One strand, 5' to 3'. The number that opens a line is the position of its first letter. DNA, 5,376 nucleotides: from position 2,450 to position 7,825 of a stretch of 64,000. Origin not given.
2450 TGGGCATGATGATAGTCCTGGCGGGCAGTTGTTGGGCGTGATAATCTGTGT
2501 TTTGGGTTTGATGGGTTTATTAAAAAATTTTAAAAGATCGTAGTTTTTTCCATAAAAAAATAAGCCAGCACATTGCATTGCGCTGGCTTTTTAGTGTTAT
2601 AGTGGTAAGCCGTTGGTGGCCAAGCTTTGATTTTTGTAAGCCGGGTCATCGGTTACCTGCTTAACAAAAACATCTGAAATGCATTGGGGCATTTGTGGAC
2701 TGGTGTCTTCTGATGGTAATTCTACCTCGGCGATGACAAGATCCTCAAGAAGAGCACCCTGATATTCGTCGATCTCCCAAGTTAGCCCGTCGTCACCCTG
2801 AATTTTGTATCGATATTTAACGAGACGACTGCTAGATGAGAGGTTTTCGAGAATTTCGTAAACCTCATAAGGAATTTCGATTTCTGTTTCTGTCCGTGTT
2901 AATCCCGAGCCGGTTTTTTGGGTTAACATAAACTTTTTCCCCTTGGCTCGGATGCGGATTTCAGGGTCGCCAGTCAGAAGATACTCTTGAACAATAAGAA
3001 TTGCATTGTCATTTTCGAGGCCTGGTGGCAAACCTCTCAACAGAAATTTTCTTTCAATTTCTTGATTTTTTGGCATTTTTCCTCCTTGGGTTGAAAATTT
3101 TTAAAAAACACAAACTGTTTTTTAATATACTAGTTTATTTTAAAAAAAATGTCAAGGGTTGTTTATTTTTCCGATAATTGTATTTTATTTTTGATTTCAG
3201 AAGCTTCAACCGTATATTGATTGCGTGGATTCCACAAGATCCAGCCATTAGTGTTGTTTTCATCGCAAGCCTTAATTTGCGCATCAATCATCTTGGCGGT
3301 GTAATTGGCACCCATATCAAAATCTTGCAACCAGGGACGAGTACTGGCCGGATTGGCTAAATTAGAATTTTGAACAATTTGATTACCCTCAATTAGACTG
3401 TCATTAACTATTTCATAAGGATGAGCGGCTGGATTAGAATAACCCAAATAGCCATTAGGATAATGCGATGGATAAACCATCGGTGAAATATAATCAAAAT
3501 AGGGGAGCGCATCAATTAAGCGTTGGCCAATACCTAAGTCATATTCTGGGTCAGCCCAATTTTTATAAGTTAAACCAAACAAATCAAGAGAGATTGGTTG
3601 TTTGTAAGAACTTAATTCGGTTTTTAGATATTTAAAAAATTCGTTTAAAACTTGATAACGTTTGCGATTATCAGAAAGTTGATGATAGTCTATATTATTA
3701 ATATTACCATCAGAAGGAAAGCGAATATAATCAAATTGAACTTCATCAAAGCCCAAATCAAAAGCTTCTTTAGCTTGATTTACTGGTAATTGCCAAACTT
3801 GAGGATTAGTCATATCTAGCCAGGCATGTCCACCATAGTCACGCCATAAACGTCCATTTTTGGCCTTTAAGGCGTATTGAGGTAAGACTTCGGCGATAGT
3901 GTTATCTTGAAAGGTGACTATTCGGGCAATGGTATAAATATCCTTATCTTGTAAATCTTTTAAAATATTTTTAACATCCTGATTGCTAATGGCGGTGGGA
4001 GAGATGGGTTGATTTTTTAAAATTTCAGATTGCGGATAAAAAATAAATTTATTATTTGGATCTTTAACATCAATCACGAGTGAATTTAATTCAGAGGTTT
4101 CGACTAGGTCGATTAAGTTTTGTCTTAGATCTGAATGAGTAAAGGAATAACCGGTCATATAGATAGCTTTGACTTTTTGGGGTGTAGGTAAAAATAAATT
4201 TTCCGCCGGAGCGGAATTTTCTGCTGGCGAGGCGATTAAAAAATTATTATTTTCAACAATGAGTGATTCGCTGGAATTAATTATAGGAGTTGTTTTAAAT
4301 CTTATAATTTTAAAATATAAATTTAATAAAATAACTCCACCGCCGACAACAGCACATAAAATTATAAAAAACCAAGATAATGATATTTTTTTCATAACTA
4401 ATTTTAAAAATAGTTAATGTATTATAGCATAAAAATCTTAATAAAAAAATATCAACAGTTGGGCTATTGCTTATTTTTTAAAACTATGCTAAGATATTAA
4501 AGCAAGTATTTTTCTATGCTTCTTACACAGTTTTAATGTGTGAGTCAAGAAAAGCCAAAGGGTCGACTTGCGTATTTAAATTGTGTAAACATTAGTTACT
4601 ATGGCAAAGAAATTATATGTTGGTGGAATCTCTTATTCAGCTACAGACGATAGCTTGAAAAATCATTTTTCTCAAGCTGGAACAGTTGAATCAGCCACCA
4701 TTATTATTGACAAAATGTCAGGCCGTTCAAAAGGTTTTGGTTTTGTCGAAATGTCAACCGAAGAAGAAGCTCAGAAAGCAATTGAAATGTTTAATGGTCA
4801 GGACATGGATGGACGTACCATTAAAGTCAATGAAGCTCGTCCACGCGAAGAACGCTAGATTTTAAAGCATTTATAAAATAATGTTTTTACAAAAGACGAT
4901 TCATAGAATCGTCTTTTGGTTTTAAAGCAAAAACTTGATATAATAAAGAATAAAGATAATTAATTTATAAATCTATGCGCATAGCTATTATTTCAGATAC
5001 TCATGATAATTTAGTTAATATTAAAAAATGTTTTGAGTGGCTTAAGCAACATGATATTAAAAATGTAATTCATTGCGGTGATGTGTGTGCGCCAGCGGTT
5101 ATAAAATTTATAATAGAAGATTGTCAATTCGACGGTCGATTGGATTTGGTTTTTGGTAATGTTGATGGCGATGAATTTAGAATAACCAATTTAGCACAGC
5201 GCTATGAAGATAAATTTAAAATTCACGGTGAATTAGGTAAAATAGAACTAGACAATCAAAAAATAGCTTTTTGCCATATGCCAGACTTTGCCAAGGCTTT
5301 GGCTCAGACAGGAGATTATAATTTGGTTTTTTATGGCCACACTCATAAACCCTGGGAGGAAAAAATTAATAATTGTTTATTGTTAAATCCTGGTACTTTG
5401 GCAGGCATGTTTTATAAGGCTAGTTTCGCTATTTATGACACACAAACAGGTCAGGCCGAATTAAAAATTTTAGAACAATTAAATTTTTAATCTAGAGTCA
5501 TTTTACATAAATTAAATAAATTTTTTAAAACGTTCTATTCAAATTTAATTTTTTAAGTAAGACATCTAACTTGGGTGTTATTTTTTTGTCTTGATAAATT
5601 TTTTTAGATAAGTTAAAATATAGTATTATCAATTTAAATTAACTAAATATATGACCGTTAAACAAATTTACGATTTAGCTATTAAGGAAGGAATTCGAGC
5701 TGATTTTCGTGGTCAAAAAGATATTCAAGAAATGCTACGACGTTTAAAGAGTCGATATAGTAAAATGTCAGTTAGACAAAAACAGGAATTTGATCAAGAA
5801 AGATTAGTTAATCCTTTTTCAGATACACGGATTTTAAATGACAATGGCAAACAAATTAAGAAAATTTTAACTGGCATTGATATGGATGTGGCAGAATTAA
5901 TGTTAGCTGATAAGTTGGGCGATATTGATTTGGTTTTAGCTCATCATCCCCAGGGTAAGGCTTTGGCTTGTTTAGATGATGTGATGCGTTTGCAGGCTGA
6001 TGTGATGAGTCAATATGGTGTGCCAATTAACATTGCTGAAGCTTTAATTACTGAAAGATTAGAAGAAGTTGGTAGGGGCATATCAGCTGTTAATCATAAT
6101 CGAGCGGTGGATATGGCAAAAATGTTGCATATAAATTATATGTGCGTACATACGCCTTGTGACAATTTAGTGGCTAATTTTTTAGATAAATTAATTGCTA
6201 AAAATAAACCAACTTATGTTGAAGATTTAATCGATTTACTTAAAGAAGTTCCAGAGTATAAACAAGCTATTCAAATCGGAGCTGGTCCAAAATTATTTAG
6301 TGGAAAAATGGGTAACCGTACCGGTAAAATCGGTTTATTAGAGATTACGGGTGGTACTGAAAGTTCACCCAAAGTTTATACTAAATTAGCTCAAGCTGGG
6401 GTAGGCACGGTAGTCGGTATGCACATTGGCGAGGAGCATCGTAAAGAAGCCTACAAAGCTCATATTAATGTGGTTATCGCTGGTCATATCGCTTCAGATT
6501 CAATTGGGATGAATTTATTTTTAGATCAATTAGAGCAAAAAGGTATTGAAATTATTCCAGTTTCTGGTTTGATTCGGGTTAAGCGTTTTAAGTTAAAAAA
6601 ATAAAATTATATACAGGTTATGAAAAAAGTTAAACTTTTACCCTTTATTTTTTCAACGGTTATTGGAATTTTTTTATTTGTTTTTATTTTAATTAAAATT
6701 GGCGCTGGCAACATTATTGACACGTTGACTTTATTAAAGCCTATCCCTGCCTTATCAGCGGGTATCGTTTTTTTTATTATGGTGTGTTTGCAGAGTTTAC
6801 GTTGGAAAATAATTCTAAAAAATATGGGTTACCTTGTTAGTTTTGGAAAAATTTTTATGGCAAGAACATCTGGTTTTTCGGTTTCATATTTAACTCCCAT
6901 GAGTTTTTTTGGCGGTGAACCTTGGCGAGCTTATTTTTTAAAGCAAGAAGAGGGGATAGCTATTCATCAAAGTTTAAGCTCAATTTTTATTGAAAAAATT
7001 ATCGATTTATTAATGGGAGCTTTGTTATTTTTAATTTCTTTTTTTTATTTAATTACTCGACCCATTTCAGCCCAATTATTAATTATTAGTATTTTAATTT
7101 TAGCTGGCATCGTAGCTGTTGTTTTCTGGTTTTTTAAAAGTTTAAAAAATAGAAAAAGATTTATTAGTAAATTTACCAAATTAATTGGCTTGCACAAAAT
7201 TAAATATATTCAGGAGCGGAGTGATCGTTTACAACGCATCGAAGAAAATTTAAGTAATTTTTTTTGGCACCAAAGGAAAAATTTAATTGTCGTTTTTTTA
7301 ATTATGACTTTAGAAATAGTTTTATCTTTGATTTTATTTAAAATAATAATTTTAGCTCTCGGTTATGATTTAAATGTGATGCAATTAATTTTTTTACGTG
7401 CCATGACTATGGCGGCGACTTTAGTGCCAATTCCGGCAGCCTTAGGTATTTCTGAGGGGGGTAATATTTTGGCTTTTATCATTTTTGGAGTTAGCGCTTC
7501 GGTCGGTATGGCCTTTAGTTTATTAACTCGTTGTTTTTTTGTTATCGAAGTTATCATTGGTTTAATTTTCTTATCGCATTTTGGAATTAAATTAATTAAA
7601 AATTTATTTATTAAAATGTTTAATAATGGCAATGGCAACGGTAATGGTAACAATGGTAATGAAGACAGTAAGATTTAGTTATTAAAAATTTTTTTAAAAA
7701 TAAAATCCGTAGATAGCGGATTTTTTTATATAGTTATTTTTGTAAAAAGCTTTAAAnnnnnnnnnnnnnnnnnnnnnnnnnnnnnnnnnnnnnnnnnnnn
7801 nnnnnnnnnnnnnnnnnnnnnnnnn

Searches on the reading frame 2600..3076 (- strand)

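Call 29: search_protein_families(library=pfam, proteins=[window:2600-3076:-], max_evalue=0.001)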
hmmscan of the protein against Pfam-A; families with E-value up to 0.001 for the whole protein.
window:2600-3076:- (159 aa): 1 family
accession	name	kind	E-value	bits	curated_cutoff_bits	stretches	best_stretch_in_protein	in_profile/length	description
PF01928.26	CYTH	-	4.6e-06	27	23.2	1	4-130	1-153/179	CYTH domain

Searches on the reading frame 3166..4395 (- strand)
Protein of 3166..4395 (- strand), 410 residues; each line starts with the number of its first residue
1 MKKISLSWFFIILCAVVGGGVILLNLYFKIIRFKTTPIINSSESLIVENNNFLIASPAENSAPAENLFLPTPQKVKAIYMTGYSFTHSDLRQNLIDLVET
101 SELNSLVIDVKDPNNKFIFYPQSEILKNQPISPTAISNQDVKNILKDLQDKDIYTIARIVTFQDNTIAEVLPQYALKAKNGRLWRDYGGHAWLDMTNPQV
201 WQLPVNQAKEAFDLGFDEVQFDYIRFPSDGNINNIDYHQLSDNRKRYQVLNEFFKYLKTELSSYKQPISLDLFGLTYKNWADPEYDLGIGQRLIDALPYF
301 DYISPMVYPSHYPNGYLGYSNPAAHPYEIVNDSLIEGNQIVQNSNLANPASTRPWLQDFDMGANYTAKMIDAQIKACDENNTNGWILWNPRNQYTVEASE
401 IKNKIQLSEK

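Call 29: search_protein_families(library=pfam, proteins=[window:3166-4395:-], max_evalue=0.001)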
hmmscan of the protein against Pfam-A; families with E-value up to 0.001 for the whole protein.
window:3166-4395:- (410 aa): 2 families
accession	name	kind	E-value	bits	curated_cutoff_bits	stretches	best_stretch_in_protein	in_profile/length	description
PF13200.12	DUF4015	-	3.3e-92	309.4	27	1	77-394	1-313/313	Putative glycosyl hydrolase domain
PF14871.12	GHL6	-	0.00047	20.8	35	1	93-207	4-106/132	Hypothetical glycosyl hydrolase 6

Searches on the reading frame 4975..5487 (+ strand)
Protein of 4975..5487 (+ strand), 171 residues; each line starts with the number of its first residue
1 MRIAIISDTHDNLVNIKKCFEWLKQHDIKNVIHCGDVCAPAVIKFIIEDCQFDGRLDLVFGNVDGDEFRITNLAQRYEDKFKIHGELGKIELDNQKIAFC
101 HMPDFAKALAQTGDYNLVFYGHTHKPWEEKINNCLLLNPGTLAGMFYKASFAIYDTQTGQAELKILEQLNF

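Call 29: search_protein_families(library=pfam, proteins=[window:4975-5487:+], max_evalue=0.001)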
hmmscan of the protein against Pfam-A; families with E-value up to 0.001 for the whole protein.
window:4975-5487:+ (171 aa): 2 families
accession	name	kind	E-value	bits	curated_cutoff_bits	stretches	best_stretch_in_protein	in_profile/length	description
PF12850.12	Metallophos_2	-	1.1e-31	110.4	27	1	1-158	1-153/154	Calcineurin-like phosphoesterase superfamily domain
PF00149.33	Metallophos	-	2.3e-09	38.4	21.5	1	1-126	1-191/191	Calcineurin-like phosphoesterase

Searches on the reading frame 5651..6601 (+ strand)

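Call 29: search_protein_families(library=pfam, proteins=[window:5651-6601:+], max_evalue=0.001)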
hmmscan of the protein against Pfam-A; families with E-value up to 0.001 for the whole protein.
window:5651-6601:+ (317 aa): 1 family
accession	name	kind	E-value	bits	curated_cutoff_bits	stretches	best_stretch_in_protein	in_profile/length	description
PF01784.24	DUF34_NIF3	-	4e-05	23.8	23.4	0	212-297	158-238/256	Duf34/NIF3 (NGG1p interacting factor 3)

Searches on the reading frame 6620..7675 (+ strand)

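Call 29: search_protein_families(library=pfam, proteins=[window:6620-7675:+], max_evalue=0.001)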
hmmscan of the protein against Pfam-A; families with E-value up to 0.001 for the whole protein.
window:6620-7675:+ (352 aa): 1 family
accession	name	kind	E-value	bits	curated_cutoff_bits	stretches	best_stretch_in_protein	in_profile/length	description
PF03706.18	LPG_synthase_TM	-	6.5e-42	144.5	33.4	1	10-307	2-294/302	Lysylphosphatidylglycerol synthase TM region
